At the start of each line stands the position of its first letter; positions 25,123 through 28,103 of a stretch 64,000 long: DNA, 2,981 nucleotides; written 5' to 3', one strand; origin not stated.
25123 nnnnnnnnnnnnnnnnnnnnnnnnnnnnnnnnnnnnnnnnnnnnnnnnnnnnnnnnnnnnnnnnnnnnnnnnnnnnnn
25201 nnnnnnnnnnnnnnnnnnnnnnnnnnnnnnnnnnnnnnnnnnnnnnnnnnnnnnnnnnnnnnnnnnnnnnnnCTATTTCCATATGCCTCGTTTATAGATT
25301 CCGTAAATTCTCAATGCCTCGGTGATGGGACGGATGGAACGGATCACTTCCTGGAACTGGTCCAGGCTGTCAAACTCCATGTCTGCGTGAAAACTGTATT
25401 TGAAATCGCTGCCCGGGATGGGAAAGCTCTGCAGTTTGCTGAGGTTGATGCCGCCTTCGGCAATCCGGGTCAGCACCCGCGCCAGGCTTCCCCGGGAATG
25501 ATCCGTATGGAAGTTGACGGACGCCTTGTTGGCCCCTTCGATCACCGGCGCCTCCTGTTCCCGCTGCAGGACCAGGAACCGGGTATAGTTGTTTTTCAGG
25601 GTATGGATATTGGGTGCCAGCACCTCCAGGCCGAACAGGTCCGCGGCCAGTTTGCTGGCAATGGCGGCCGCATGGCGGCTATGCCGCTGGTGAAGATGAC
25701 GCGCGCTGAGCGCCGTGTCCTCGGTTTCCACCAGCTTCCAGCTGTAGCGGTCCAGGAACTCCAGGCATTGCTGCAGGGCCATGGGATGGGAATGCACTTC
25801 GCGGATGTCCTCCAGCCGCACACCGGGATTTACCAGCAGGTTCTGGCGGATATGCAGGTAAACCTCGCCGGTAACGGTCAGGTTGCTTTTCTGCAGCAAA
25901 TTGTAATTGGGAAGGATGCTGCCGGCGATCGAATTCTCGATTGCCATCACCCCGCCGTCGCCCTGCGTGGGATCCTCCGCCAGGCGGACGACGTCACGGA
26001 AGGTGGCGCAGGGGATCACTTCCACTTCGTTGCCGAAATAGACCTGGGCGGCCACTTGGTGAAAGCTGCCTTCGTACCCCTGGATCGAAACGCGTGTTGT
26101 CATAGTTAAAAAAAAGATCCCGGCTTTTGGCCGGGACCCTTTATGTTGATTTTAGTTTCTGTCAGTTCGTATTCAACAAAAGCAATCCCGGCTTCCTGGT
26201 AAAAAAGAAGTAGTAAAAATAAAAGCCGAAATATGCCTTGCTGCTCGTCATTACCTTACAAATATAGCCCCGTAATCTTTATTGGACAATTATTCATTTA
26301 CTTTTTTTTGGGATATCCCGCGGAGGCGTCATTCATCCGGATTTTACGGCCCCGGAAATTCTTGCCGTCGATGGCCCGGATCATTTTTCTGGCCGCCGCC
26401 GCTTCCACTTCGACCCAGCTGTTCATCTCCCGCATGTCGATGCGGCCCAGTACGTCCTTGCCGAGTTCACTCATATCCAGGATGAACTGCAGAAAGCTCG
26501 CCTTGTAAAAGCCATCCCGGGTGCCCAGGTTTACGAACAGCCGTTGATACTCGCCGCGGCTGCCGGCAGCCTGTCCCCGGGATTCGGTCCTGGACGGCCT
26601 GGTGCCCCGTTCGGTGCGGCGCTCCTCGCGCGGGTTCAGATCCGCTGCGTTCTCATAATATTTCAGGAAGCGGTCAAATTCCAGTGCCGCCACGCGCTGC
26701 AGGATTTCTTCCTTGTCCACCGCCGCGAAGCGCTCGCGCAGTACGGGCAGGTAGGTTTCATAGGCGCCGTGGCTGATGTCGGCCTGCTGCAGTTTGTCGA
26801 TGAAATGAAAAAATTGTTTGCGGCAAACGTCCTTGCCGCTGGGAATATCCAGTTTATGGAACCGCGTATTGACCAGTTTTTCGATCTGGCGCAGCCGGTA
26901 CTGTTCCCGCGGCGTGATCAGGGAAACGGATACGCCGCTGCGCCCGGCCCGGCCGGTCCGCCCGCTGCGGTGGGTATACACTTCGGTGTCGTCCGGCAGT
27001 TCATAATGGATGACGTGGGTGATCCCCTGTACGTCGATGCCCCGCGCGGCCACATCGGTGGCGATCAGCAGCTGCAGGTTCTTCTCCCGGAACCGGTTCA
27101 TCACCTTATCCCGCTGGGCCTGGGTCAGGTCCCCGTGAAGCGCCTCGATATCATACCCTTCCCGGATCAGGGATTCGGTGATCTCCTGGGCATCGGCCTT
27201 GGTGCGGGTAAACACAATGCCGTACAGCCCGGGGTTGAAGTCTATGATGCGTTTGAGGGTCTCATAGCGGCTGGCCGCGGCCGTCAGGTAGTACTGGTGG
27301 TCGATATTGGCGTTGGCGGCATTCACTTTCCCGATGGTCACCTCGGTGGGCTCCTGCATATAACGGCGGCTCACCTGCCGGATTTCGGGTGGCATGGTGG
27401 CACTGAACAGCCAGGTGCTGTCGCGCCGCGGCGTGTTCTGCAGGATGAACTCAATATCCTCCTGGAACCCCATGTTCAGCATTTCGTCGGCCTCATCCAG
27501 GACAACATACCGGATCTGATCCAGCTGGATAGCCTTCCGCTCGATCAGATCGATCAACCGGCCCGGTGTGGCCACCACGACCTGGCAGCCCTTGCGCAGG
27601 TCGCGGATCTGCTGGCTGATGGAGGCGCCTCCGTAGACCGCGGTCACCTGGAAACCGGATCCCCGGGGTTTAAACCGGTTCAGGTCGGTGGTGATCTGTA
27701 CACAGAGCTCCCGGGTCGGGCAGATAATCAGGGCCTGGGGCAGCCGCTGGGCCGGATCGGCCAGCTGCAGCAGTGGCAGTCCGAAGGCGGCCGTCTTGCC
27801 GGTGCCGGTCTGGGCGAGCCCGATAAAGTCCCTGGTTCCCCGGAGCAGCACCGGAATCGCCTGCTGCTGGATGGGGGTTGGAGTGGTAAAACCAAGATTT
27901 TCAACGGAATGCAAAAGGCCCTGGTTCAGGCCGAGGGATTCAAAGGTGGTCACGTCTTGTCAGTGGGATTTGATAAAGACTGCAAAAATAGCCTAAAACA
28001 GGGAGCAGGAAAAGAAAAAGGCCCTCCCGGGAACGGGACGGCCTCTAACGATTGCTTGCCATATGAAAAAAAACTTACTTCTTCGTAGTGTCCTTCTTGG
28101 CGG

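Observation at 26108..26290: Phe/Tyr-codon-rich leader peptide with competing antiterminator and terminator helices: a ribosome-mediated attenuator in a Bacteroidota aromatic amino-acid operon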

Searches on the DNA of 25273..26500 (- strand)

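Call 4: search_rna_families(source=window, start=25900, end=26500, threshold=evalue, max_evalue=10, show_alignments=3)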
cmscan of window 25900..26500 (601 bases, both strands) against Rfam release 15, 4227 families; matches with E-value up to 10: 9.
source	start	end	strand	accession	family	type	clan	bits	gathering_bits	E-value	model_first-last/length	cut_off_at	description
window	26108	26239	-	RF01859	Phe_leader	Cis-reg; leader;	-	20.2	55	0.81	1-125/125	no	Phenylalanine leader peptide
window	26108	26232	-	RF02449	ncr1015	Gene; sRNA;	-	18.9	60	5.3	1-121/121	no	Bacillus sRNA ncr1015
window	26116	26144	-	RF02073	STnc260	Gene; sRNA;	-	16.5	100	9.7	138-166/176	no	Salmonella enterica sRNA STnc260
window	26094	26151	+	RF02067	STnc310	Gene; sRNA;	-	15.8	40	3.3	1-61/61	no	Salmonella enterica sRNA STnc310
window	26076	26158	+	RF02621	BSnc120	Gene; sRNA;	-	14.4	114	5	1-88/88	no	Brucella sRNA 120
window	25951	26012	+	RF02965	CyVA-1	Gene; sRNA;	-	13.6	41.4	6.5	1-77/77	no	CyVA-1 RNA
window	26110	26259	-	RF04178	BTnc005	Gene; sRNA;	-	13.2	174.8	2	1-205/205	no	Bacteroides sRNA BTnc005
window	26230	26286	-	RF01123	sR35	Gene; snRNA; snoRNA; CD-box;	-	10.6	60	7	1-57/57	no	Small nucleolar RNA sR35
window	26077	26144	+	RF02377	SurA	Gene; sRNA;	-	9.6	100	5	1-279/279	no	SurA sRNA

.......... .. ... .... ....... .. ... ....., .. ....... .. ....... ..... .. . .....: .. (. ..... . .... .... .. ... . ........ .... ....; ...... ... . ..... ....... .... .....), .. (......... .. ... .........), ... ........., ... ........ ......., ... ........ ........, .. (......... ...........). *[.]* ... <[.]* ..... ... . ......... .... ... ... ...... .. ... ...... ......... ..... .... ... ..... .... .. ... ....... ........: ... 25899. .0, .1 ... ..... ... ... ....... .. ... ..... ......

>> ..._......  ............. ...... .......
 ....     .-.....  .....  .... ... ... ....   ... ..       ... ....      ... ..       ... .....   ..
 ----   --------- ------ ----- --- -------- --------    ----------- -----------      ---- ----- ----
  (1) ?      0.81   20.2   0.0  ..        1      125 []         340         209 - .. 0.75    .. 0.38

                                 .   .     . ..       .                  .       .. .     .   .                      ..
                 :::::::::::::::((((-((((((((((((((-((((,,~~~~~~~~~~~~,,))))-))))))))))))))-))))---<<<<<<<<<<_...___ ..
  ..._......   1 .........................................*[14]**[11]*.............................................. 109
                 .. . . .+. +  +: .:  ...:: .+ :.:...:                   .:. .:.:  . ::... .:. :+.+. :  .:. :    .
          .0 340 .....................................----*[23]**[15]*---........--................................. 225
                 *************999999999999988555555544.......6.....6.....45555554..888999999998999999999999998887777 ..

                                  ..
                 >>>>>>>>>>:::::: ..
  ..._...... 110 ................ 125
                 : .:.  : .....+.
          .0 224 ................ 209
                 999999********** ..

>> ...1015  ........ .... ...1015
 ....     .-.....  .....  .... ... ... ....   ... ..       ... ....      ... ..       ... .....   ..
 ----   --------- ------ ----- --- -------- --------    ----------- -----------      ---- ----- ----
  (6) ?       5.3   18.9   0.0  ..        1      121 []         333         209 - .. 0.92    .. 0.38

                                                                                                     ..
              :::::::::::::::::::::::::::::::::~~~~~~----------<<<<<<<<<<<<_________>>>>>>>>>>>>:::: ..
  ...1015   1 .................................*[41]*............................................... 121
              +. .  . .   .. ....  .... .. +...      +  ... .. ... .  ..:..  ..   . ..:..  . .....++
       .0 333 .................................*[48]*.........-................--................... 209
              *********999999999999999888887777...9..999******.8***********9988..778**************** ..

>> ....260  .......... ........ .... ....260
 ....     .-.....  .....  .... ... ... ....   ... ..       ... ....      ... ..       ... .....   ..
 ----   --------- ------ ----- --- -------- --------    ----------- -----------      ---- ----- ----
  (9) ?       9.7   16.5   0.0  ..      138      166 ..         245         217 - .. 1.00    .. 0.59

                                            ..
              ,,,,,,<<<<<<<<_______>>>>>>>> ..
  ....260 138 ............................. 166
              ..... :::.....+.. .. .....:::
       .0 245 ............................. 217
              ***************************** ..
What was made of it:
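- On Rfam RF01859 Phe_leader: 20.2 bits, E = 0.81 (call 4).
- On T-box leaders: There is no T-box match at E <= 10 (call 4).
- Closest known: Enterobacterial pheL-pheA attenuator. Same: It is the best sub-threshold Rfam hit for the spacer (call 4).
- Closest known: Enterobacterial pheL-pheA attenuator. Different: The score is 20.2 bits against a gathering score of 55, E = 0.81 (call 4), so this element is not a member.
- No T-box or other Rfam family is detected, even at E <= 10 in the spacer (call 4).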

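Call 69: search_rna_families(sources=[L001, L002, L006, L010, L017, L026, L028, L031, L034, L044, L047, L057, L067, L075, L078, L081, L083, L085, L086, L088], threshold=gathering)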
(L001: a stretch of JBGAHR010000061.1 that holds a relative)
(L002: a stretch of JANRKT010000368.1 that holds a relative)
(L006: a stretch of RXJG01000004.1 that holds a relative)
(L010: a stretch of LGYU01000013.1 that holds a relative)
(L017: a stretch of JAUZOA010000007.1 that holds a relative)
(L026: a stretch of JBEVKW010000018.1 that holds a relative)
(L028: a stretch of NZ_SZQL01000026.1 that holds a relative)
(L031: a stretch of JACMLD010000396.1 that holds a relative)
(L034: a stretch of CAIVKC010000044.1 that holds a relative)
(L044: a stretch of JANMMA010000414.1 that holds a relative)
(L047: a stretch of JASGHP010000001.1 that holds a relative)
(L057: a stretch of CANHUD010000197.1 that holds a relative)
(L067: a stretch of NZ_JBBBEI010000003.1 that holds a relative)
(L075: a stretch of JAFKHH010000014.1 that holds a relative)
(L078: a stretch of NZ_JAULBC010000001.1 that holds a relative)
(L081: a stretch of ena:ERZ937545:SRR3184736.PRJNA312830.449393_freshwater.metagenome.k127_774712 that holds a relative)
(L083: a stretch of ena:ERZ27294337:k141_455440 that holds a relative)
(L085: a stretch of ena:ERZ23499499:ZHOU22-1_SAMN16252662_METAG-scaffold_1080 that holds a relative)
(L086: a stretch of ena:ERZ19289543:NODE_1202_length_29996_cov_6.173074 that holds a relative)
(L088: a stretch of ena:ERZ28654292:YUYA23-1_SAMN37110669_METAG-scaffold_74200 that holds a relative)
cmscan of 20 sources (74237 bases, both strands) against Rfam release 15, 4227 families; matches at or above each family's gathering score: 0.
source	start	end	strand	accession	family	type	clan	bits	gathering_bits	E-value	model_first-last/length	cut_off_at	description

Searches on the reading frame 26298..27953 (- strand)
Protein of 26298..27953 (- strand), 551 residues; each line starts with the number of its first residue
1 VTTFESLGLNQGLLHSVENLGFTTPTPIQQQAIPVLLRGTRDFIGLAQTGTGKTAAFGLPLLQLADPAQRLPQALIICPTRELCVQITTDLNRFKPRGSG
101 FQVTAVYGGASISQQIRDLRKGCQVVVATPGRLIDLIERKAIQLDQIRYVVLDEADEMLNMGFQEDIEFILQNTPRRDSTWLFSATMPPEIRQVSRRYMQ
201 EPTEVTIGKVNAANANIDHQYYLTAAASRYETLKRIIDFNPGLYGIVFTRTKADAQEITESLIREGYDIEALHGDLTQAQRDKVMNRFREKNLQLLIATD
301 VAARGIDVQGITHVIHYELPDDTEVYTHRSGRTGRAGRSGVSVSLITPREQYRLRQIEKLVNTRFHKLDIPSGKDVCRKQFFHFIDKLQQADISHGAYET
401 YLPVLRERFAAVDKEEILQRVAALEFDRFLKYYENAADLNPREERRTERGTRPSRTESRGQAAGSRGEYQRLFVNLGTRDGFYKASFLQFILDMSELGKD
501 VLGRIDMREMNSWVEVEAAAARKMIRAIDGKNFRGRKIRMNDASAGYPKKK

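Call 7: search_protein_families(library=ncbifam, proteins=[window:26298-27953:-])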
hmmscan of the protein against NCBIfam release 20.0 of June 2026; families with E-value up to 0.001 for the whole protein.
window:26298-27953:- (551 aa): 40 families (the best 25 are shown)
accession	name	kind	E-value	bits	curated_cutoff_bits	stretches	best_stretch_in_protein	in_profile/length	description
NF053631.1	RNA_helic_CshA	equivalog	4.1e-143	477.4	646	1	4-419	1-413/434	degradosome RNA helicase CshA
NF008744.0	PRK11776.1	equivalog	9e-123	410.2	524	1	1-373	3-373/460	ATP-dependent RNA helicase DbpA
NF008642.0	PRK11634.1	equivalog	1.4e-114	383.8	989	1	2-434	6-441/628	DEAD/DEAH family ATP-dependent RNA helicase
NF007882.0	PRK10590.1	equivalog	2.8e-96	323.2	743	1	3-371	2-374/456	ATP-dependent RNA helicase RhlE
NF053711.1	RNA_heli_RhlE1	exception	1.6e-95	320.4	750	1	3-369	2-371/434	RNA helicase RhlE1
NF053710.1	RNA_heli_RhlE2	exception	9.5e-92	308.4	925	1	3-367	2-374/635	RNA helicase RhlE2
NF053636.1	DDHlcsCsdAPsy1082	equivalog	1.1e-90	304.6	890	1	3-364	4-365/512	DEAD/DEAH box helicase CsdA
NF002340.1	PRK01297.1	equivalog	7.2e-90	301.5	564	1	2-362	1-369/372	ATP-dependent RNA helicase RhlB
NF008394.0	PRK11192.1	equivalog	3.2e-88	296.5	507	1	2-365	3-370/441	ATP-dependent RNA helicase SrmB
NF003419.0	PRK04837.1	equivalog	3.3e-84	283.1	588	1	3-363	10-377/424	ATP-dependent RNA helicase RhlB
NF003390.0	PRK04537.1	equivalog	3.1e-77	261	732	1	3-363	10-378/572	ATP-dependent RNA helicase RhlB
TIGR00614.1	recQ_fam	subfamily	1.3e-21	77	219.8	1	21-357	8-341/470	RecQ family ATP-dependent DNA helicase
TIGR01389.1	recQ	equivalog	1.2e-20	73.5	640.2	1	19-349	8-331/591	DNA helicase RecQ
NF041063.1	DpdF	equivalog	1.3e-19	70.3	550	1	49-350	167-486/813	protein DpdF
NF010337.0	PRK13766.1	equivalog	3.4e-17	61.8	610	1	231-347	355-478/781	Hef nuclease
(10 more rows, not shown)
